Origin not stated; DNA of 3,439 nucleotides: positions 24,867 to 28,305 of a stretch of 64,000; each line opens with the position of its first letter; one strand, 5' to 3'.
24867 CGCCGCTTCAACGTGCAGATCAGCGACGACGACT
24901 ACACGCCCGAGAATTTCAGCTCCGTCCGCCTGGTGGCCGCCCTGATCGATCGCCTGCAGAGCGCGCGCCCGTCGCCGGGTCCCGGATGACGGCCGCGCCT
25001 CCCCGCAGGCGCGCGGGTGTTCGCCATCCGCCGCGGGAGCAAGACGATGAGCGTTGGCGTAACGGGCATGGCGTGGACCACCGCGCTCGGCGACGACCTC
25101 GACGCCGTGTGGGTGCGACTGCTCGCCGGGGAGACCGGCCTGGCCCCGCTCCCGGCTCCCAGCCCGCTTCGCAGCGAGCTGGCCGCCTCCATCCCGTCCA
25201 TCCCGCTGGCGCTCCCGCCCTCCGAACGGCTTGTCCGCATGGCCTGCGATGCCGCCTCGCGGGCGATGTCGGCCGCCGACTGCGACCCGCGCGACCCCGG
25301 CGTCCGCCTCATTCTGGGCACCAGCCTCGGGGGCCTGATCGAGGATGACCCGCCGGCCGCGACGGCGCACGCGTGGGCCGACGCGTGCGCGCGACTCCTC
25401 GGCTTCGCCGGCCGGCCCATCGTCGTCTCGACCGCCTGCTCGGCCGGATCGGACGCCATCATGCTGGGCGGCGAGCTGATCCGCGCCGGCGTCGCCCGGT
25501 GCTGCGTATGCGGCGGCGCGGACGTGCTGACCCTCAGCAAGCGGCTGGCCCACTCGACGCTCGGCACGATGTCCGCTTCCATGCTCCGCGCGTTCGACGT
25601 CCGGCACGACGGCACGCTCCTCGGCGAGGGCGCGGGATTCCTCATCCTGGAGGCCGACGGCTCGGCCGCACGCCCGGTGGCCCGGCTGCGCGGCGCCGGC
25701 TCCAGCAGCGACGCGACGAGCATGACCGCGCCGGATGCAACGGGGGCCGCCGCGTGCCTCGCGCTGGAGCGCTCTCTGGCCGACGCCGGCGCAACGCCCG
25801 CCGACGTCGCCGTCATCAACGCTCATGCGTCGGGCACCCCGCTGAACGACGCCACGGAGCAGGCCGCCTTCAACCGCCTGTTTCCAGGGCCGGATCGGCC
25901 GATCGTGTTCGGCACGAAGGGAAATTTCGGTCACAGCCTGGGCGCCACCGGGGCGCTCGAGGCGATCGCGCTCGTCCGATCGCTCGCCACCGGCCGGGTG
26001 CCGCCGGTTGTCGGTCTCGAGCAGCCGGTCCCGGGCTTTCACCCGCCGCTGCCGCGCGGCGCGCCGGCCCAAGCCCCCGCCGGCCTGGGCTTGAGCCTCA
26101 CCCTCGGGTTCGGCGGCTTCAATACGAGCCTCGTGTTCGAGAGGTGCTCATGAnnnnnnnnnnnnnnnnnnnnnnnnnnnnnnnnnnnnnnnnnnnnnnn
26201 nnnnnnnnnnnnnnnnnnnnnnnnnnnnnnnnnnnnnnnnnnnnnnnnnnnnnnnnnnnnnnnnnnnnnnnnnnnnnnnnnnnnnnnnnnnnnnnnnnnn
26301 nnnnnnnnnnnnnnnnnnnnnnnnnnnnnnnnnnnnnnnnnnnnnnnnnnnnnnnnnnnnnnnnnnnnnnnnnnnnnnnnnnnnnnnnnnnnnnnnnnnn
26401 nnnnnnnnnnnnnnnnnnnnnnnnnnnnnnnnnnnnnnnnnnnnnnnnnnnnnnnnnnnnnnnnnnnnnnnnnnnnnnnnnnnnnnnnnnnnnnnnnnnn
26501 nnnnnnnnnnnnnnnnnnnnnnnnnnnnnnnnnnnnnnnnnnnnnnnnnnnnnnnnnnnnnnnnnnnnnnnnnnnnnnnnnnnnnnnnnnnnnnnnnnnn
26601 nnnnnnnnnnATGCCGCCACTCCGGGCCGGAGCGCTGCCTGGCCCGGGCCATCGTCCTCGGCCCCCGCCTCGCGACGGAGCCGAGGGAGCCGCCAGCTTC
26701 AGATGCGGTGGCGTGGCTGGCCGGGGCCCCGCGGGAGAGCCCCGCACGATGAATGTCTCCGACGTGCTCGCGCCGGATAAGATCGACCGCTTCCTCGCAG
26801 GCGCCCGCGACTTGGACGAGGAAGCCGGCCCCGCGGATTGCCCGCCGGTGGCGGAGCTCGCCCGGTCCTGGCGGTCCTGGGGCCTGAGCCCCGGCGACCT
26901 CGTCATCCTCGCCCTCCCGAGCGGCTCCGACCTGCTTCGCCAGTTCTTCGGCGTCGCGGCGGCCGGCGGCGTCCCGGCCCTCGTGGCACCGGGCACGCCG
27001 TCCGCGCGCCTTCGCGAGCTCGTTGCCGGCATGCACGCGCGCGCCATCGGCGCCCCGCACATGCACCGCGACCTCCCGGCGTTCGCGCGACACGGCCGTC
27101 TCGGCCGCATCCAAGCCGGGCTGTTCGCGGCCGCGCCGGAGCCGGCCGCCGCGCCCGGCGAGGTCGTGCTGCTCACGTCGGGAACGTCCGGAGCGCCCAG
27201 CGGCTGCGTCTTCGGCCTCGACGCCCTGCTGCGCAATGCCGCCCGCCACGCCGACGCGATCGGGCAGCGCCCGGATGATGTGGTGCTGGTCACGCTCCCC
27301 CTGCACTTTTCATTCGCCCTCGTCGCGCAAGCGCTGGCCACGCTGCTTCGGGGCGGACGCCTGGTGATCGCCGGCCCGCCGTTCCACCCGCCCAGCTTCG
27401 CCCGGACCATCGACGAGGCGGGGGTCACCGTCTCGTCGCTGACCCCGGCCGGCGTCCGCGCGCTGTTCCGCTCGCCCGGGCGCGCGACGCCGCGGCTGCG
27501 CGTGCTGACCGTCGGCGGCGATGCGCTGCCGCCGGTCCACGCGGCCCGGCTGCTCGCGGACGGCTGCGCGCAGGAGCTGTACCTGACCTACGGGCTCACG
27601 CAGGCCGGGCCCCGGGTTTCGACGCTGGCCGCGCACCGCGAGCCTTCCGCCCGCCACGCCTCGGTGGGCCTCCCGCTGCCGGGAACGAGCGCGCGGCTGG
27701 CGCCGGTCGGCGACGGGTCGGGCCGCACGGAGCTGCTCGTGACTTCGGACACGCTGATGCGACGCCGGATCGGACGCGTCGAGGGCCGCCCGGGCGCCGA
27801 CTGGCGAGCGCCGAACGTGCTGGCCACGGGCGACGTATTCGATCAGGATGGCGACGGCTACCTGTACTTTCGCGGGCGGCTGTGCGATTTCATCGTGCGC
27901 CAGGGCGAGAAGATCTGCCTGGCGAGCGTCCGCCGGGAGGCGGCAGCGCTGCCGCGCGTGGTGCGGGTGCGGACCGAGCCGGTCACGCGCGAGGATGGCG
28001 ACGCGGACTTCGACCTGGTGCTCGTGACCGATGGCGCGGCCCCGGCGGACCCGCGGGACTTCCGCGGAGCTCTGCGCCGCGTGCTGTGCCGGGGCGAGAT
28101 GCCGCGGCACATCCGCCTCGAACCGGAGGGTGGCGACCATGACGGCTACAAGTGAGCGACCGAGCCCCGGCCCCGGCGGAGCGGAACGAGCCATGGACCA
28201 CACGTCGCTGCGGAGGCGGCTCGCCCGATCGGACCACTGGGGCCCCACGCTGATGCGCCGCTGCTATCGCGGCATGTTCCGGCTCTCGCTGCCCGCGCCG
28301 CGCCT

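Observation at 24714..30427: Cryptic acyl/lipid-type biosynthetic cluster: ACP - KS - KS-associated ORF - acyl-AMP ligase - hexapeptide acyltransferase, convergent with a B12-radical SAM enzyme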

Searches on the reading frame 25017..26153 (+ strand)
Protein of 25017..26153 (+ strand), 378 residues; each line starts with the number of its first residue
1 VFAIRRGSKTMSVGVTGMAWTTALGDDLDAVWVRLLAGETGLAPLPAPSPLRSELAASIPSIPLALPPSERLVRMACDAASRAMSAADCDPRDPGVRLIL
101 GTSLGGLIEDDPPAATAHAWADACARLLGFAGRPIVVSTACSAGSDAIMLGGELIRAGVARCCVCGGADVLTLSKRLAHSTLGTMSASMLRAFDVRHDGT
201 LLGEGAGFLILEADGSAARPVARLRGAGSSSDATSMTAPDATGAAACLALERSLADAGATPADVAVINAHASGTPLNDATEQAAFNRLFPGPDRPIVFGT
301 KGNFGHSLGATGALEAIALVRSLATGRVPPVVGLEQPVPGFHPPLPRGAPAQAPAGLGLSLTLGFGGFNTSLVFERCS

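Call 3: search_protein_families(library=pfam, proteins=[window:25017-26153:+], max_evalue=0.01)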
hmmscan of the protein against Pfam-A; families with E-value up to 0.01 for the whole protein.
window:25017-26153:+ (378 aa): 3 families
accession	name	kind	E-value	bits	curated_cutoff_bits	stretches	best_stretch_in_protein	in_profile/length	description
PF02801.28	Ketoacyl-synt_C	-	4.8e-26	91.5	20.8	1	222-334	2-118/119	Beta-ketoacyl synthase, C-terminal domain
PF00109.32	ketoacyl-synt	-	5.1e-19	69.3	20.8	1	12-213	3-248/252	Beta-ketoacyl synthase, N-terminal domain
PF00108.29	Thiolase_N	-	0.0071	16.2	26.4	0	136-179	80-123/260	Thiolase, N-terminal domain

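Call 4: search_protein_families(library=ncbifam, proteins=[window:25017-26153:+], max_evalue=0.01)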
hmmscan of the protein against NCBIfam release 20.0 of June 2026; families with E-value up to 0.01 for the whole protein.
window:25017-26153:+ (378 aa): 22 families
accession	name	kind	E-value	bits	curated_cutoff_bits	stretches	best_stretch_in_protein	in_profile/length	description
NF058662.1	cispenta_AmcF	equivalog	6.2e-150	499.3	325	1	13-375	2-368/369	cispentacin biosynthesis acyltransferase subunit AmcF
NF005589.0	PRK07314.1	subfamily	2.3e-53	181.4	387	2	127-377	150-412/413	beta-ketoacyl-ACP synthase II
TIGR03150.1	fabF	equivalog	5.5e-53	180.1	493.75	1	127-374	147-406/407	beta-ketoacyl-ACP synthase II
NF004970.0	PRK06333.1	subfamily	2.8e-51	174.7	525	2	128-376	160-421/424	beta-ketoacyl-ACP synthase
NF006618.0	PRK09185.1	subfamily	6.8e-51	173.5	407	1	118-376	138-392/394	beta-ketoacyl-ACP synthase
NF004618.0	PRK05952.1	equivalog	1.9e-42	145.6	455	2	118-376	124-382/384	beta-ketoacyl-ACP synthase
NF005916.1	PRK07910.1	equivalog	4.8e-42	144.3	560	2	138-376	168-417/418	KasA/KasB family beta-ketoacyl-ACP synthase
NF005076.0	PRK06501.1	equivalog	4.9e-38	131.1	629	1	121-375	155-421/425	beta-ketoacyl-ACP synthase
NF005490.0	PRK07103.1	equivalog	2.9e-36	125.4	445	1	123-377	151-413/414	polyketide beta-ketoacyl:acyl carrier protein synthase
NF006587.0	PRK09116.1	equivalog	1.8e-35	122.5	470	1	118-377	141-407/408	beta-ketoacyl-ACP synthase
NF006434.0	PRK08722.1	equivalog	1.5e-32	113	759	1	126-376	149-413/414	beta-ketoacyl-ACP synthase II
NF006274.0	PRK08439.1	equivalog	3.1e-31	108.6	621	1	131-376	152-405/406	beta-ketoacyl-ACP synthase II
NF005935.0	PRK07967.1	equivalog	1.5e-26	93.2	630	1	131-377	152-404/406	beta-ketoacyl-ACP synthase I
NF053555.1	prodigi_MBC_PigJ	equivalog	1.5e-22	79.7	900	1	123-331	495-704/759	prodigiosin MBC biosynthesis protein PigJ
NF045894.1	PKS_plus_SDR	equivalog_domain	1.2e-19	69.5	1740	1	126-339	158-381/1515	type I polyketide synthase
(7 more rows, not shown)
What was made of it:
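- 25047..26153 (+): Ketosynthase, AmcF/Cfa3 type (368 aa; Cys130, His260, His296). Call 4: NF058662 AmcF 499.3 bits (cut-off 325), against fabF 180 bits (cut-off 494).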

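Call 37: search_solved_structures(query=window:25047-26153:+, max_evalue=1e-20)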
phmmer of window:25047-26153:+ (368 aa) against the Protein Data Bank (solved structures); distinct sequences matched with E-value up to 1e-20: 59.
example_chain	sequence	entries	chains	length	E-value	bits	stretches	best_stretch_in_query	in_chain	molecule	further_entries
1j3n_A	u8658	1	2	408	4e-41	144.6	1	114-366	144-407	3-oxoacyl-(acyl-carrier protein) synthase II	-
6p9k_A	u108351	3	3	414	5.6e-39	137.6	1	122-366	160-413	3-oxoacyl-ACP synthase | 3-oxoacyl-[acyl-carrier-protein] synthase 1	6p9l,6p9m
2wgd_A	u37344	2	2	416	5.7e-39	137.6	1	122-366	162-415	3-OXOACYL-[ACYL-CARRIER-PROTEIN] SYNTHASE 1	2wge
5ld8_A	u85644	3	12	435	6.8e-39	137.3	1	122-366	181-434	3-oxoacyl-[acyl-carrier-protein] synthase 1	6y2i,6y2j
4c6u_A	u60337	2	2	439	7.1e-39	137.2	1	122-366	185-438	3-OXOACYL-[ACYL-CARRIER-PROTEIN] SYNTHASE 1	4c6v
5w2o_A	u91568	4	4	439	7.1e-39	137.2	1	122-366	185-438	3-oxoacyl-[acyl-carrier-protein] synthase 1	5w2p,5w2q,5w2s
2wgf_A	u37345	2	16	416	1.6e-37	132.8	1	124-366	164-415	3-OXOACYL-[ACYL-CARRIER-PROTEIN] SYNTHASE 1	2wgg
4c6w_A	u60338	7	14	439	2e-37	132.5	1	124-366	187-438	3-OXOACYL-[ACYL-CARRIER-PROTEIN] SYNTHASE 1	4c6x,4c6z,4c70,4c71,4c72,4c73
4qav_A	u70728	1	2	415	1.3e-35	126.5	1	117-366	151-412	3-oxoacyl-[acyl-carrier-protein] synthase 2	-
1e5m_A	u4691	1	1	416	3e-35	125.3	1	114-366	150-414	BETA KETOACYL ACYL CARRIER PROTEIN SYNTHASE II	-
4jrh_A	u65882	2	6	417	1.6e-34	123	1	114-366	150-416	3-oxoacyl-[acyl-carrier-protein] synthase 2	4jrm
6okg_A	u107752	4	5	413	3.4e-34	121.8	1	114-366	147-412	3-oxoacyl-[acyl-carrier-protein] synthase 2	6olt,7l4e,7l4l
1b3n_A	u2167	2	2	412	3.4e-34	121.8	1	114-366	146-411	PROTEIN (KETOACYL ACYL CARRIER PROTEIN SYNTHASE 2) | BETA-KETOACYL ACP SYNTHASE II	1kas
2gfw_A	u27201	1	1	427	3.9e-34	121.6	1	114-366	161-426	3-oxoacyl-[acyl-carrier-protein] synthase 2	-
2gp6_A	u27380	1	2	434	6.6e-34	120.9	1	128-366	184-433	3-oxoacyl-[acyl-carrier-protein] synthase 2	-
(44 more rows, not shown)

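Call 75: search_protein_families(library=padloc, proteins=[window:25047-26153:+], max_evalue=0.001)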
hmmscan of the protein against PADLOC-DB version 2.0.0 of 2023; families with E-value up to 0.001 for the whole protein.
window:25047-26153:+ (368 aa): 0 families

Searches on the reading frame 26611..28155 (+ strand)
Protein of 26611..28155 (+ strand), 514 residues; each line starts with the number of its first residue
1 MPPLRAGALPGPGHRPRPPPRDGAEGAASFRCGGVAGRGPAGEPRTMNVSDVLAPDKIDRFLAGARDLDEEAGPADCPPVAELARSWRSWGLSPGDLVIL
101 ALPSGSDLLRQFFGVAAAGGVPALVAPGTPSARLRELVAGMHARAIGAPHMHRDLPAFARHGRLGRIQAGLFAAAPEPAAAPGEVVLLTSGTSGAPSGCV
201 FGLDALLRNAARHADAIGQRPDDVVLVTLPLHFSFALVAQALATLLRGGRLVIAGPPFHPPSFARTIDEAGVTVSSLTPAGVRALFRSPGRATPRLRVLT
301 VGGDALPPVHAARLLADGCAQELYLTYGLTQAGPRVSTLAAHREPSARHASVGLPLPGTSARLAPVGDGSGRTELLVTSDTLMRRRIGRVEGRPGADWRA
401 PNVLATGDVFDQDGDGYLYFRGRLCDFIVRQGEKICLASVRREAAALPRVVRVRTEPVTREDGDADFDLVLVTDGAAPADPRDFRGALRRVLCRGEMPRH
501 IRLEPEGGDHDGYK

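Call 3: search_protein_families(library=pfam, proteins=[window:26611-28155:+], max_evalue=0.01)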
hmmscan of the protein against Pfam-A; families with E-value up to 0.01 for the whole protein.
window:26611-28155:+ (514 aa): 1 family
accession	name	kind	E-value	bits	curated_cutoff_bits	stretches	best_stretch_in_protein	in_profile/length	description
PF00501.34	AMP-binding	-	5.5e-37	127.9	29.9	1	81-364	32-356/384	AMP-binding enzyme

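Call 4: search_protein_families(library=ncbifam, proteins=[window:26611-28155:+], max_evalue=0.01)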
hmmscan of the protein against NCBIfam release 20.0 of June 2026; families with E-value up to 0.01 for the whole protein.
window:26611-28155:+ (514 aa): 77 families (the best 25 are shown)
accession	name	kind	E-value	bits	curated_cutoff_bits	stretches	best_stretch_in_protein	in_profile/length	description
NF058661.1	cispen_AMP_AmcH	equivalog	3.4e-157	523.6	370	1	54-505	3-450/458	adenylate-forming 2-oxoglutaryl-ACP ligase AmcH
TIGR01733.1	AA-adenyl-dom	subfamily_domain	1.5e-30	106.3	317.4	1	81-450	10-404/409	amino acid adenylation domain-containing protein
NF004837.0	PRK06187.1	subfamily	2.7e-27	95.2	476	1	185-502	174-500/531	long-chain-fatty-acid--CoA ligase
NF004808.0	PRK06155.1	equivalog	4.4e-20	71.4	722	1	167-503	168-501/542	ATP-dependent acyl-CoA ligase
TIGR01923.1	menE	equivalog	5.6e-20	71.6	330.15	1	185-451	117-375/442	o-succinylbenzoate--CoA ligase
NF005714.0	PRK07529.1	subfamily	5.9e-20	71.1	632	1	186-450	223-501/640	acyl-CoA synthetase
NF005291.0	PRK06814.1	equivalog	7.9e-19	67.1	1349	1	184-476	796-1082/1140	acyl-[ACP]--phospholipid O-acyltransferase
TIGR03098.1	ligase_PEP_1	hypoth_equivalog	9.1e-19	67.3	592.35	1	185-353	167-333/517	acyl-CoA ligase (AMP-forming), exosortase A system-associated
NF004511.1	PRK05852.1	equivalog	5.4e-18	64.9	650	1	81-502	37-482/505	FadD7 family fatty acid--CoA ligase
NF005858.0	PRK07787.1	subfamily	1.8e-17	63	575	1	166-440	114-390/471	acyl-CoA synthetase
NF004114.0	PRK05605.1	equivalog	2.7e-17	62.3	766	1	171-501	211-546/575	long-chain-fatty-acid--CoA ligase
NF005307.0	PRK06839.1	equivalog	2.8e-17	62.5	748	1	185-455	153-424/496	o-succinylbenzoate--CoA ligase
NF005801.1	PRK07656.1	equivalog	8.3e-17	61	657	1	186-452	169-431/500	FadD3 family acyl-CoA ligase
NF009233.0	PRK12583.1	subfamily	9.8e-17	60.5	832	1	186-458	206-484/558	fatty acid CoA ligase family protein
NF006181.0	PRK08314.1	subfamily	1.9e-14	52.9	705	1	185-441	208-469/563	long-chain-fatty-acid--CoA ligase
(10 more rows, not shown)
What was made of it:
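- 26749..28155 (+): Adenylate-forming acyl-ACP ligase, AmcH/Cfa5 type (468 aa); predicted 2-oxoglutaryl-ACP ligase. Call 4: NF058661 AmcH 523.6 bits (cut-off 370), full-length match.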

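Call 75: search_protein_families(library=padloc, proteins=[window:26749-28155:+], max_evalue=0.001)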
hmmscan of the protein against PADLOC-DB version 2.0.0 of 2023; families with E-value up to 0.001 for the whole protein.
window:26749-28155:+ (468 aa): 0 families
